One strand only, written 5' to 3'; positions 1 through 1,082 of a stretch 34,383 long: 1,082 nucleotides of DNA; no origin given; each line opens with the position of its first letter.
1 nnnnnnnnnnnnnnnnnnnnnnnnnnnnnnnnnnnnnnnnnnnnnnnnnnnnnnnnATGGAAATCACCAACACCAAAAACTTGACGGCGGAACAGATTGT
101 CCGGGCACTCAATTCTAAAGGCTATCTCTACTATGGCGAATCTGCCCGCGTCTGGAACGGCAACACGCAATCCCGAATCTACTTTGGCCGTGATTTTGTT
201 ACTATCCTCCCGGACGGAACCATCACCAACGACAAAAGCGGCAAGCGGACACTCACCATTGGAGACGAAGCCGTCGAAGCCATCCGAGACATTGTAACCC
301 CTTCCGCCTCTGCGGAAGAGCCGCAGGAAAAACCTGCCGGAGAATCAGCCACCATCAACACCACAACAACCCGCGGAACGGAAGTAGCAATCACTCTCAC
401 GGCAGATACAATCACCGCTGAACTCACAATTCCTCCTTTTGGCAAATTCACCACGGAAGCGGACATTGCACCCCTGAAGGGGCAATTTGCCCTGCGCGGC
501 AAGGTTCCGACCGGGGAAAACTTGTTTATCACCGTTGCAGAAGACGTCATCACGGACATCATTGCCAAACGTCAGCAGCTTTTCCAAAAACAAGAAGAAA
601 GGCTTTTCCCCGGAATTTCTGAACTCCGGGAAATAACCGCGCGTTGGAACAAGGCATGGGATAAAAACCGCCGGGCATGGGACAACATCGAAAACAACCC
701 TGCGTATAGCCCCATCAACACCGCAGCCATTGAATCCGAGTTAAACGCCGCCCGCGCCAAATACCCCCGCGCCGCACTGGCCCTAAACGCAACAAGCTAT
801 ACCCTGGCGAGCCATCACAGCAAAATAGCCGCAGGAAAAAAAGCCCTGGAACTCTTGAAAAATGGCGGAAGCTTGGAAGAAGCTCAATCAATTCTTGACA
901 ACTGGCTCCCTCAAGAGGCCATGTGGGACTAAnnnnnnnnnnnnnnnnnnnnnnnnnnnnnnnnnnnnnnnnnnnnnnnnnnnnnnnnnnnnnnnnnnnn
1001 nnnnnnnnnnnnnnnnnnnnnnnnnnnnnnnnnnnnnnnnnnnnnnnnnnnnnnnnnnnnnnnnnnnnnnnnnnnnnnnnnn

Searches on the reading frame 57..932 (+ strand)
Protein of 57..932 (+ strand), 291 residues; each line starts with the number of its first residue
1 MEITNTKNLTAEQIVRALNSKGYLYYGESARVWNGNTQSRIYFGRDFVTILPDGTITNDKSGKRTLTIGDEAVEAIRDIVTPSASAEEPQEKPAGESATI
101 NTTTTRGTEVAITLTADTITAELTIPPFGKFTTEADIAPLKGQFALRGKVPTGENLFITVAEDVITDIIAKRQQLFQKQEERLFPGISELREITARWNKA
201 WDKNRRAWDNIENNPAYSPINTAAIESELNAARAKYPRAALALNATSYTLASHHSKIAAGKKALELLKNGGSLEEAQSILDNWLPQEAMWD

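Call 10: search_protein_families(library=pfam, proteins=[window:57-932:+], max_evalue=0.01)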
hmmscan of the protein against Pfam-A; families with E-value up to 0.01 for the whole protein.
window:57-932:+ (291 aa): 0 families

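Call 19: search_protein_families(library=phrogs, proteins=[window:57-932:+], max_evalue=0.01)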
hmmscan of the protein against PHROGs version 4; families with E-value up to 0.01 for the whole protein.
window:57-932:+ (291 aa): 0 families

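Call 58: find_homologous_proteins(query=window:57-929:+, max_evalue=0.001)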
Query window:57-929:+ (291 aa): 20 proteins with E <= 0.001 among 1967 candidates.
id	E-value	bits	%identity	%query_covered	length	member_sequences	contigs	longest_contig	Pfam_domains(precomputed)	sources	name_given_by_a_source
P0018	2.6e-186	636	100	100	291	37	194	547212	-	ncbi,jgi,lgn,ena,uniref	ncbi:hypothetical protein [Akkermansia sp.]|jgi:hypothetical protein|uniref:hypothetical protein n=1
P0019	2.5e-174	596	93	100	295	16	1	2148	-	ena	-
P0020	1.2e-171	587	93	100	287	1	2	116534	-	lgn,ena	-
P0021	5.3e-164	562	88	100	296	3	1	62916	-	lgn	-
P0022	1.6e-161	554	86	100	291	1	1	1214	-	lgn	-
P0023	9.0e-139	480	77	100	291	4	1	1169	-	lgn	-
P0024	7.5e-136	470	75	100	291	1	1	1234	-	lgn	-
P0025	2.7e-132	458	74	100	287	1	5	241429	-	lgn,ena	-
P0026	2.5e-129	449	73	100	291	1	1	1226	-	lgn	-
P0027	1.4e-109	384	63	100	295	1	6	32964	-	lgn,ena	-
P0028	1.4e-98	348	92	63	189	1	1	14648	-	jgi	jgi:hypothetical protein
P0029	2.9e-71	258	62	66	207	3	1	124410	-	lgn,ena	-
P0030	1.9e-49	187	48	66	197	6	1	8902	-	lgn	-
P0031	2.2e-46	177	47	64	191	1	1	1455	-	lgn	-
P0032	4.3e-28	117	70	28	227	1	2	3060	-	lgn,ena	-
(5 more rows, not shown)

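Call 67: predict_structure(alignment_id=A4)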
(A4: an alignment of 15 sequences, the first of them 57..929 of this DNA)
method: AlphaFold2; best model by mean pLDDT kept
length: 291 residues; sequences in the alignment: 15
mean_pLDDT: 84.4   pTM: 0.55
mean pLDDT of the five models: 84.4, 84.1, 83.4, 83.2, 82.9
residues with pLDDT >= 90: 135; 70-90: 124; 50-70: 19; < 50: 13
segments of 3 or more residues with pLDDT < 50: 83-94
pLDDT, mean of each block of 10 residues (from residue 1): 76 87 81 85 85 74 61 82 40 65 90 92 90 92 90 91 92 91 93 93 88 81 93 96 93 91 93 94 76 47
secondary structure, 60 per line:
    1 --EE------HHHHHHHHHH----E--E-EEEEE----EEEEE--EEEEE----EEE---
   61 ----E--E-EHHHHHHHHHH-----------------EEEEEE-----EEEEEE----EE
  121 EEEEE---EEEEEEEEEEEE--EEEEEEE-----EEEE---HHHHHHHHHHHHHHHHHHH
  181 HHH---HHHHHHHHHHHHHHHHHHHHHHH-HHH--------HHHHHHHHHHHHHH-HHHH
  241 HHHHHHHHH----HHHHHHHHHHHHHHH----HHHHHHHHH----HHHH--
elements in order: H11-20 E30-34 E39-43 E46-50 E55-57 H71-80 E98-103 E109-114 E119-125 E129-140 E143-149 E155-158 H162-183 H187-209 H222-235 H237-249 H254-268 H273-281 H286-289

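Call 70: fold_search(model_id=the predicted structure, library=pdb)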
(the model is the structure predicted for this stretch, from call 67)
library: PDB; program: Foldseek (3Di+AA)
matches with E <= 10: 559; with E <= 0.001: 0
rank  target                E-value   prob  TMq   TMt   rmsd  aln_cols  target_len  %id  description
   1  9a5j_A                1.4e-02  0.38  0.12  0.07  20.2       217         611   13  Integrative model of DNAK-GUDB by crosslinking MS and deep learning (released 2024-09-18)
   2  2i1j                  1.7e-02  0.77  0.20  0.14  19.2       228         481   11  Moesin from Spodoptera frugiperda at 2.1 angstroms resolution (released 2006-12-19)
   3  3to1_A                6.2e-02  0.60  0.18  0.23  15.0       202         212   10  Two surfaces on Rtt106 mediate histone binding and chaperone activity (released 2011-12-21)
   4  8t8f_E                1.2e-01  0.15  0.12  0.11  17.9       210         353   15  Smc5/6 8mer (released 2023-11-15)
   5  2i1k                  1.2e-01  0.23  0.16  0.10  24.0       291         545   10  Moesin from Spodoptera frugiperda reveals the coiled-coil domain at 3.0 angstrom resolution (released 2006-12-19)
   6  8ciu                  1.5e-01  0.77  0.20  0.18  12.5       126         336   13  The FERM domain of human moesin mutant H288A (released 2023-03-01)
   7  1e5w                  1.5e-01  0.75  0.22  0.19  16.2       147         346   12  Structure of isolated FERM domain and first long helix of moesin (released 2001-06-27)
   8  3tvv_B                1.8e-01  0.33  0.17  0.21  15.5       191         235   12  Structure of the tandem PH domains of Rtt106 (residues 68-315) (released 2012-02-01)
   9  5wg3_A                1.9e-01  0.44  0.17  0.09  15.8       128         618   11  Human GRK2 in complex with Gbetagamma subunits and CCG258748 (released 2017-12-27)
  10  3pvu_A                2.1e-01  0.51  0.14  0.08  10.1       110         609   11  Bovine GRK2 in complex with Gbetagamma subunits and a selective kinase inhibitor (CMPD101) (released 2011-06-01)
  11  1gc6                  2.2e-01  0.90  0.21  0.21   6.9       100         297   12  CRYSTAL STRUCTURE OF THE RADIXIN FERM DOMAIN COMPLEXED WITH INOSITOL-(1,4,5)-TRIPHOSPHATE (released 2000-09-20)
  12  5he2_A                2.3e-01  0.38  0.15  0.08  15.3       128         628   14  Bovine GRK2 in complex with Gbetagamma subunits and CCG224406 (released 2016-05-11)
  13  3gyo                  2.3e-01  0.30  0.17  0.20  15.1       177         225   12  Se-Met Rtt106p (released 2009-12-08)
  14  4rm8_A                2.3e-01  0.30  0.18  0.15  18.4       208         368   12  Crystal structure of human ezrin in space group P21 (released 2015-12-09)
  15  7k7l_A                2.5e-01  0.57  0.17  0.09  13.9       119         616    8  Structure of a hit for G Protein Coupled Receptor Kinase 2 (GRK2) Inhibitor for the Potential Treatment of Heart Failu (released 2020-10-28)
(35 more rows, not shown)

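Call 71: fold_search(model_id=the predicted structure, library=viral)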
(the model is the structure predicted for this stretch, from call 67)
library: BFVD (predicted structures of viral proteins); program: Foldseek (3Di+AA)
matches with E <= 10: 895; with E <= 0.001: 1
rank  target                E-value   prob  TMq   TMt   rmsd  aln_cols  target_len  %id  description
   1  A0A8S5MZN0            3.2e-04  1.00  0.29  0.44   8.1       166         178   22  Uncharacterized protein [Siphoviridae sp. ctoMB99]
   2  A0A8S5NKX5            2.3e-02  0.97  0.19  0.37  13.1       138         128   12  Uncharacterized protein [Siphoviridae sp. ctY1p61]
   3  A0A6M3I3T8            2.6e-02  0.54  0.14  0.14  14.7       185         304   11  (no name in the UniProt tables at hand)
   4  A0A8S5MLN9            2.9e-02  0.35  0.11  0.11  21.5       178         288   10  Uncharacterized protein [Podoviridae sp. ctlpi2]
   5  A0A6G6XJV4            3.2e-02  0.20  0.11  0.17  19.6       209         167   13  Uncharacterized protein [Gordonia phage Skog]
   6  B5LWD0                4.0e-02  0.33  0.14  0.15  19.2       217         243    8  Uncharacterized protein [Feldmannia species virus]
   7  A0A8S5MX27            7.5e-02  0.33  0.13  0.21  15.4       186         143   12  DNA polymerase epsilon subunit 2 [Siphoviridae sp. ctsBB38]
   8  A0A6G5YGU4            9.3e-02  0.41  0.15  0.24  16.2       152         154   11  (no name in the UniProt tables at hand)
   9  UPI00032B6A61         9.3e-02  0.30  0.15  0.19  16.9       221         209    8  (no name look-up for this kind of identifier)
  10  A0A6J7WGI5            9.3e-02  0.08  0.11  0.11  23.4       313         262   12  Uncharacterized protein [uncultured Caudovirales phage]
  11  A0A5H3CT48            9.8e-02  0.54  0.17  0.23  15.9       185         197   10  MOSUB [Bos-associated insect adintovirus]
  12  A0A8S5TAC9            1.2e-01  0.21  0.20  0.17  23.0       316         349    9  DUF4236 domain-containing protein [Siphoviridae sp. ctGz830]
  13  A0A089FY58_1          1.2e-01  0.10  0.11  0.04  20.9       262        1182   12  Genome polyprotein [Salivirus FHB]
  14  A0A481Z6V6            1.2e-01  0.07  0.10  0.07  26.5       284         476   12  DNA topoisomerase (ATP-hydrolyzing) [Pithovirus LCPAC302]
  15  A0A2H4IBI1            1.4e-01  0.20  0.11  0.22  16.8       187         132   12  Uncharacterized protein [Erwinia phage vB_EamM_Y3]
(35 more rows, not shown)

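Call 100: search_protein_families(library=padloc, proteins=[window:57-929:+], max_evalue=0.01)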
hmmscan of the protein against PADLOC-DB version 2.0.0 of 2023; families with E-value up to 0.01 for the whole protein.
window:57-929:+ (291 aa): 0 families
